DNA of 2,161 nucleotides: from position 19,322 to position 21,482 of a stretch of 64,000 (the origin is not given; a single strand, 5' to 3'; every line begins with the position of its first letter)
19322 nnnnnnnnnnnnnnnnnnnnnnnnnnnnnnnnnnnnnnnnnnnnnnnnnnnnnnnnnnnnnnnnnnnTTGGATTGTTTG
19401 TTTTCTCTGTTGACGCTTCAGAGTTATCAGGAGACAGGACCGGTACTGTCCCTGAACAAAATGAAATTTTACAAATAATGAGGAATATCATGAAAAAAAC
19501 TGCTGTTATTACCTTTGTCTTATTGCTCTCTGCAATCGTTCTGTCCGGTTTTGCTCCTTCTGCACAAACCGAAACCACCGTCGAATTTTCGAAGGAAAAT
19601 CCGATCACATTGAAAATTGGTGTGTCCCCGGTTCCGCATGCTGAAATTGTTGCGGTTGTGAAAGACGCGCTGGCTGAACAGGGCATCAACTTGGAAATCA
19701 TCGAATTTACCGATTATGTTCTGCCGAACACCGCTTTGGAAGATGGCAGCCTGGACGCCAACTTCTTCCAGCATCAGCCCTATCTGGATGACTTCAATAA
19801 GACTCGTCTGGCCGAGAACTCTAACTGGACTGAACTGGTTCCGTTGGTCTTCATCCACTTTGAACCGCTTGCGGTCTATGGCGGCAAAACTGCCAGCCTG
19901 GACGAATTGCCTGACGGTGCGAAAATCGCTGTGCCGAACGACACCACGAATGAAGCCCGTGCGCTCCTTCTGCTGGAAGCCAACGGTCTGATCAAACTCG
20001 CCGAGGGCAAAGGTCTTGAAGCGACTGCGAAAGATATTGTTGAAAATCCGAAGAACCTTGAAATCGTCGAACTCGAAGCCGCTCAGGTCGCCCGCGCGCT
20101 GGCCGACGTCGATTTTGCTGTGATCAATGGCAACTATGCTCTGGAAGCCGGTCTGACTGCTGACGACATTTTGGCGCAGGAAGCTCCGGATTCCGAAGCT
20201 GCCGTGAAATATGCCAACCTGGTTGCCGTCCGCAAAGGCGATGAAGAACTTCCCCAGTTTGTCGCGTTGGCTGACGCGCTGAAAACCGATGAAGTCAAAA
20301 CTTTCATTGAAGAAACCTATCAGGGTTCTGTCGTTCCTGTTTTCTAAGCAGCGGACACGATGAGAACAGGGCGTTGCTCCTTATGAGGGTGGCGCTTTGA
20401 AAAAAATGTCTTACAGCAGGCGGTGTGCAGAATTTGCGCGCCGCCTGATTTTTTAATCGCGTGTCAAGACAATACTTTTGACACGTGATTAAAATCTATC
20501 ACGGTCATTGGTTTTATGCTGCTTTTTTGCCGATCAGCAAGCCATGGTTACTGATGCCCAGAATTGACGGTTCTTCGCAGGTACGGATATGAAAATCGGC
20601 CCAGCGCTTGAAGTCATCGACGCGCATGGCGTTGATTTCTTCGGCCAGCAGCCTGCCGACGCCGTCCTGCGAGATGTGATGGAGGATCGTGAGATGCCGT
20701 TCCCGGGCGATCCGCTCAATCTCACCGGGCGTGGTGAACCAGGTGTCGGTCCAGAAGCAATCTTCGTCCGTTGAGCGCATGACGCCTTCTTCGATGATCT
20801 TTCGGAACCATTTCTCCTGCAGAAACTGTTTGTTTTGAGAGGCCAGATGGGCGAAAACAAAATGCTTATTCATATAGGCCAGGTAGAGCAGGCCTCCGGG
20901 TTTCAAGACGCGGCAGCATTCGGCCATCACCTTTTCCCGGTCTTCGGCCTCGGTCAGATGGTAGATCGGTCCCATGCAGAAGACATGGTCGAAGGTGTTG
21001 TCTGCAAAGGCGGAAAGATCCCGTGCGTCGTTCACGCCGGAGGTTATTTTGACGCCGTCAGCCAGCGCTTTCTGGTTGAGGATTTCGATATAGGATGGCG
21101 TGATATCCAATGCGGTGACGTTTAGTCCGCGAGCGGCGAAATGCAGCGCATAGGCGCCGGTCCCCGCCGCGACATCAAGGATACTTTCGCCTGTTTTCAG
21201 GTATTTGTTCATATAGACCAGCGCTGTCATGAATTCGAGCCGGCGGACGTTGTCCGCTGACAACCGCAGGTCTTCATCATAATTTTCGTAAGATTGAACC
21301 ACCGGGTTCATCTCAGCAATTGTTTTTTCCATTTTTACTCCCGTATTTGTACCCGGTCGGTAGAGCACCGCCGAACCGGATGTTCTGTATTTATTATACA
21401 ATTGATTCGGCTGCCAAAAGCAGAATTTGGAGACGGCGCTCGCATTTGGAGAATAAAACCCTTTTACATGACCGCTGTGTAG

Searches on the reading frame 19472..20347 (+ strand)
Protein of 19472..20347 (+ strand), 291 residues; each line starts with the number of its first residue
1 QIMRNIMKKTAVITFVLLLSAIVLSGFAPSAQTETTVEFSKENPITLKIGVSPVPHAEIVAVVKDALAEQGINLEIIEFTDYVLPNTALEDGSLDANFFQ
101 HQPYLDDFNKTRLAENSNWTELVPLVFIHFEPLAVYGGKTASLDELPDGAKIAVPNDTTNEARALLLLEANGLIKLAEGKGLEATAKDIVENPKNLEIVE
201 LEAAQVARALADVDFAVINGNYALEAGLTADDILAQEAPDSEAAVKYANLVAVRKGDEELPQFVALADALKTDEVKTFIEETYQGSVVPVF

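Call 60: search_protein_families(library=ncbifam, proteins=[window:19472-20347:+], max_evalue=0.00001)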
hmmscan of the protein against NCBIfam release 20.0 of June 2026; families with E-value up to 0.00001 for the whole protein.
window:19472-20347:+ (291 aa): 3 families
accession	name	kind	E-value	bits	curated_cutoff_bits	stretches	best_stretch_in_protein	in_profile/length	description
NF008285.0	PRK11063.1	subfamily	1.4e-55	188.6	374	1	40-288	26-268/271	methionine ABC transporter substrate-binding lipoprotein MetQ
TIGR00363.1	TIGR00363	subfamily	7.3e-55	186.4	228.85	1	38-289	11-256/258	MetQ/NlpA family lipoprotein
NF007364.1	PRK09861.1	equivalog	2.9e-41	141.8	487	1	40-289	27-270/272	lipoprotein NlpA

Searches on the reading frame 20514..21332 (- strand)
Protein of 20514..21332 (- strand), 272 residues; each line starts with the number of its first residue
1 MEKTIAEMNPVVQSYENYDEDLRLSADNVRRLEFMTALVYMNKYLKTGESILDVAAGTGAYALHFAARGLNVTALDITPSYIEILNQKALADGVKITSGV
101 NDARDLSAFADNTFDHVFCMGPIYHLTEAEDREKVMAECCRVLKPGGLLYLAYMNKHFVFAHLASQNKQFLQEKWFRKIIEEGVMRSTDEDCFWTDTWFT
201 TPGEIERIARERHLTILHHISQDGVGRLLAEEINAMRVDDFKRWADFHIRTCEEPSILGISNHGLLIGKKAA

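Call 60: search_protein_families(library=ncbifam, proteins=[window:20514-21332:-], max_evalue=0.00001)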
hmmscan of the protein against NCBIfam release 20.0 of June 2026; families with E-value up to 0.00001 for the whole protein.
window:20514-21332:- (272 aa): 33 families (the best 25 are shown)
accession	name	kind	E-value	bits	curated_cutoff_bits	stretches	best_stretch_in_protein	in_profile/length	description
NF043040.1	corrin_prot_MT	hypoth_equivalog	7.8e-17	61.4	180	1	17-152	14-148/216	corrinoid protein-associated methyltransferase CpaM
TIGR01934.1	MenG_MenH_UbiE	subfamily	1.5e-15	57.1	158.35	1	12-156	9-146/223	ubiquinone/menaquinone biosynthesis methyltransferase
TIGR01983.1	UbiG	equivalog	2.2e-15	56.6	102.95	1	28-159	26-159/228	bifunctional 2-polyprenyl-6-hydroxyphenol methylase/3-demethylubiquinol 3-O-methyltransferase UbiG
NF045649.1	2X_seleno_MduS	exception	2.1e-13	50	380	1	49-152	43-148/338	methyltransferase domain-containing selenoprotein MduS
NF041255.1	mycofact_MftM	equivalog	2.5e-13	50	200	1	42-143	134-233/289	mycofactocin oligosaccharide methyltransferase MftM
NF001241.0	PRK00216.1-2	equivalog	8.4e-13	48.5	327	1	14-156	23-152/231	demethylmenaquinone methyltransferase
NF047649.1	MTase_UXPK_star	exception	5e-12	45.4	460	1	45-179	75-205/283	methyltransferase/UXPK-star double selenoprotein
NF051855.1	GlySarMtaseBact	equivalog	5.8e-12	45.8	350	1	47-170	53-177/259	glycine/sarcosine N-methyltransferase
NF041820.1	daptide_MTase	equivalog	6.3e-12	45.5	175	1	46-156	35-147/243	daptide-type RiPP biosynthesis methyltransferase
TIGR02021.1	BchM-ChlM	equivalog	1.1e-11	44.6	158.9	1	36-145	43-149/218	magnesium protoporphyrin IX methyltransferase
NF001244.0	PRK00216.1-5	equivalog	1.1e-11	44.5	216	1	9-156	15-158/236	bifunctional demethylmenaquinone methyltransferase/2-methoxy-6-polyprenyl-1,4-benzoquinol methylase UbiE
NF001240.0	PRK00216.1-1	equivalog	6.9e-11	41.7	378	1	43-155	59-172/251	bifunctional demethylmenaquinone methyltransferase/2-methoxy-6-polyprenyl-1,4-benzoquinol methylase UbiE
NF045667.1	MTase_DVU1556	equivalog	7.6e-11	41.9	155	1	45-153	20-121/213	DVU_1556 family methyltransferase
NF041675.1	sarc_dimgly_tmase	equivalog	7.8e-10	39.1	550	1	25-149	46-167/278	sarcosine/dimethylglycine N-methyltransferase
NF041537.1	ArsM_AhpD_UU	exception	2.2e-09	36.6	510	1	45-177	74-202/345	arsenite methyltransferase/AhpD domain selenoprotein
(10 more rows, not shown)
